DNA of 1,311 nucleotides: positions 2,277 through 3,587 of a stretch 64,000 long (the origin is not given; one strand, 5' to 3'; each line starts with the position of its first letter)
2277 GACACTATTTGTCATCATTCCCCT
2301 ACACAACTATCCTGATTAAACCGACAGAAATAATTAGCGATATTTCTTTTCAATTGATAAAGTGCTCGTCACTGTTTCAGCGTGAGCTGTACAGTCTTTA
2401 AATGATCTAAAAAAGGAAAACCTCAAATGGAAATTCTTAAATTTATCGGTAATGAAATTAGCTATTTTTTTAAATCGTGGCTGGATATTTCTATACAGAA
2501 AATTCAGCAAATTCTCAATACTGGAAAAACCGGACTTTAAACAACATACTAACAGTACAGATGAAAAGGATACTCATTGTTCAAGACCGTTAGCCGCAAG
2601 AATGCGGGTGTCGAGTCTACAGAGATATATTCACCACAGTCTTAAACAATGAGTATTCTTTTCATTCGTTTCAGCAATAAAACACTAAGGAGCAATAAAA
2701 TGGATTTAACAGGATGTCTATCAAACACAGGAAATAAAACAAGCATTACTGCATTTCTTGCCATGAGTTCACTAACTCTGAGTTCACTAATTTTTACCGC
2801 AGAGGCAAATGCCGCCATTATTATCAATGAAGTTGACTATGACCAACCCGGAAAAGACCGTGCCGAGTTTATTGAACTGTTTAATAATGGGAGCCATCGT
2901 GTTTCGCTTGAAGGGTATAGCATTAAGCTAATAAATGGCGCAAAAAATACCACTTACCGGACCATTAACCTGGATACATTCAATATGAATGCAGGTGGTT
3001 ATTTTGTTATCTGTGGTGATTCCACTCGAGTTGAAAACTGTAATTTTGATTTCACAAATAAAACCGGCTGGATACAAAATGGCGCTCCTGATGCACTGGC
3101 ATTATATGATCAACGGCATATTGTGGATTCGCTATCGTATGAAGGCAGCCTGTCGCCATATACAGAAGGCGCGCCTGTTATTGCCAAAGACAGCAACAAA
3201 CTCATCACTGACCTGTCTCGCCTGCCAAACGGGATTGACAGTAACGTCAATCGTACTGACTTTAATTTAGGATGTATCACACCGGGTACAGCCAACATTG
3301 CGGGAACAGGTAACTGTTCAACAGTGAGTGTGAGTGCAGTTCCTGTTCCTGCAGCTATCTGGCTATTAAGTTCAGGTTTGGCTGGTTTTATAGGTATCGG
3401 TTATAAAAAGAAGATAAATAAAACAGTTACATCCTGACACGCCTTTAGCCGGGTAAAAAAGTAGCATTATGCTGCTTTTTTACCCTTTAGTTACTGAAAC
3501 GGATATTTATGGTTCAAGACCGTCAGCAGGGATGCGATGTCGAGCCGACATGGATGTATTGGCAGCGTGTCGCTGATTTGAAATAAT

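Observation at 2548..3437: Lamin-tail-domain protein with a VPLPA/PEP-CTERM-type sorting signal whose leader is built from a repeat element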

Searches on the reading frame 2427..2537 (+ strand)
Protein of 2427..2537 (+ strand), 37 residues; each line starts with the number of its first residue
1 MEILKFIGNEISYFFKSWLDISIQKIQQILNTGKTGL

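Call 57: search_protein_families(library=pfam, proteins=[window:2427-2537:+], max_evalue=10)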
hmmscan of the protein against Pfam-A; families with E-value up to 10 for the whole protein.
seq(37 aa): 0 families

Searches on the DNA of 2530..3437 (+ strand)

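Call 68: search_rna_families(sources=[L007, L011, L015, L016, L019, L023, L024, L028, L033, L010, L030, L053], threshold=gathering)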
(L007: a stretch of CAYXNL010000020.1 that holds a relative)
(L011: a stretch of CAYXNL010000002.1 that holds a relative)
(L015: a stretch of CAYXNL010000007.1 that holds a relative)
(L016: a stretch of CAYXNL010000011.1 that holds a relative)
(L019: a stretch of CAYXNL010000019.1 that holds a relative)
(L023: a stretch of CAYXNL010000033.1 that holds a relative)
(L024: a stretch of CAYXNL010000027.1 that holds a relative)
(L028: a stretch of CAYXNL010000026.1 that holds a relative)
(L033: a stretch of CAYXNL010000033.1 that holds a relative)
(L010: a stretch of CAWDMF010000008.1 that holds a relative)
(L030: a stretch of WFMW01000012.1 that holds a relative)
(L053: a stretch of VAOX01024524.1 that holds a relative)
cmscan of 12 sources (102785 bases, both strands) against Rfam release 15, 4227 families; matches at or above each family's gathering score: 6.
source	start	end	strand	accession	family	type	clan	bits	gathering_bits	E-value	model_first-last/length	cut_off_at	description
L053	312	382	-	RF00005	tRNA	Gene; tRNA;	CL00001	75.6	29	1.4e-14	1-71/71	no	tRNA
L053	159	231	-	RF00005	tRNA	Gene; tRNA;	CL00001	74.2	29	3.4e-14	1-71/71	no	tRNA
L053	921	993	-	RF00005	tRNA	Gene; tRNA;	CL00001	68.5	29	1.3e-12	1-71/71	no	tRNA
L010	3507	3593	+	RF00005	tRNA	Gene; tRNA;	CL00001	60.5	29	2.1e-10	1-71/71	no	tRNA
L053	443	581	-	RF00391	RtT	Cis-reg;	-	54.4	45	1.3e-07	1-130/130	no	RtT RNA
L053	631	712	-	RF00005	tRNA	Gene; tRNA;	CL00001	53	29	2.3e-08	1-71/71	no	tRNA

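Call 76: search_rna_families(source=window, start=2530, end=2700, threshold=evalue, max_evalue=10, show_alignments=1)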
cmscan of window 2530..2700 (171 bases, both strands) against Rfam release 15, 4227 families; matches with E-value up to 10: 10.
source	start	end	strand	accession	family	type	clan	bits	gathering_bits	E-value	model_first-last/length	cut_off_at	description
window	2558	2669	-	RF04208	MIR8742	Gene; miRNA;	-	27.6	130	0.00031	1-131/131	no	MIR8742 microRNA precursor family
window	2557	2674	-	RF00685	mir-36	Gene; miRNA;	CL00088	20.2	48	0.027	1-103/103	no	mir-36 microRNA precursor family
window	2559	2666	-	RF04225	MIR7502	Gene; miRNA;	-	19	71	5.5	2-143/143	no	MIR7502 microRNA precursor family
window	2562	2664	+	RF04187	MIR862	Gene; miRNA;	-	18.2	100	0.2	1-110/110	no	MIR862 microRNA precursor family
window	2567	2659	-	RF03614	mir-3431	Gene; miRNA;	-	17.2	100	0.3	1-86/86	no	mir-3431 microRNA precursor family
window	2562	2684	+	RF00673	mir-217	Gene; miRNA;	-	15.1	70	3.3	23-93/93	no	mir-217 microRNA precursor family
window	2570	2656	+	RF00980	mir-643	Gene; miRNA;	-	14.9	65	1.7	1-85/85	no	mir-643 microRNA precursor family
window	2561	2663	-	RF03494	mir-4680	Gene; miRNA;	-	13.6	78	7.6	1-69/69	no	mir-4680 microRNA precursor family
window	2567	2659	-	RF01026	MIR828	Gene; miRNA;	-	13.3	69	6.8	1-115/115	no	MIR828 microRNA precursor family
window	2622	2700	-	RF01883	TUG1_2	Gene; lncRNA;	-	12.6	90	8.2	13-89/89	5'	Taurine upregulated gene 1 conserved region 2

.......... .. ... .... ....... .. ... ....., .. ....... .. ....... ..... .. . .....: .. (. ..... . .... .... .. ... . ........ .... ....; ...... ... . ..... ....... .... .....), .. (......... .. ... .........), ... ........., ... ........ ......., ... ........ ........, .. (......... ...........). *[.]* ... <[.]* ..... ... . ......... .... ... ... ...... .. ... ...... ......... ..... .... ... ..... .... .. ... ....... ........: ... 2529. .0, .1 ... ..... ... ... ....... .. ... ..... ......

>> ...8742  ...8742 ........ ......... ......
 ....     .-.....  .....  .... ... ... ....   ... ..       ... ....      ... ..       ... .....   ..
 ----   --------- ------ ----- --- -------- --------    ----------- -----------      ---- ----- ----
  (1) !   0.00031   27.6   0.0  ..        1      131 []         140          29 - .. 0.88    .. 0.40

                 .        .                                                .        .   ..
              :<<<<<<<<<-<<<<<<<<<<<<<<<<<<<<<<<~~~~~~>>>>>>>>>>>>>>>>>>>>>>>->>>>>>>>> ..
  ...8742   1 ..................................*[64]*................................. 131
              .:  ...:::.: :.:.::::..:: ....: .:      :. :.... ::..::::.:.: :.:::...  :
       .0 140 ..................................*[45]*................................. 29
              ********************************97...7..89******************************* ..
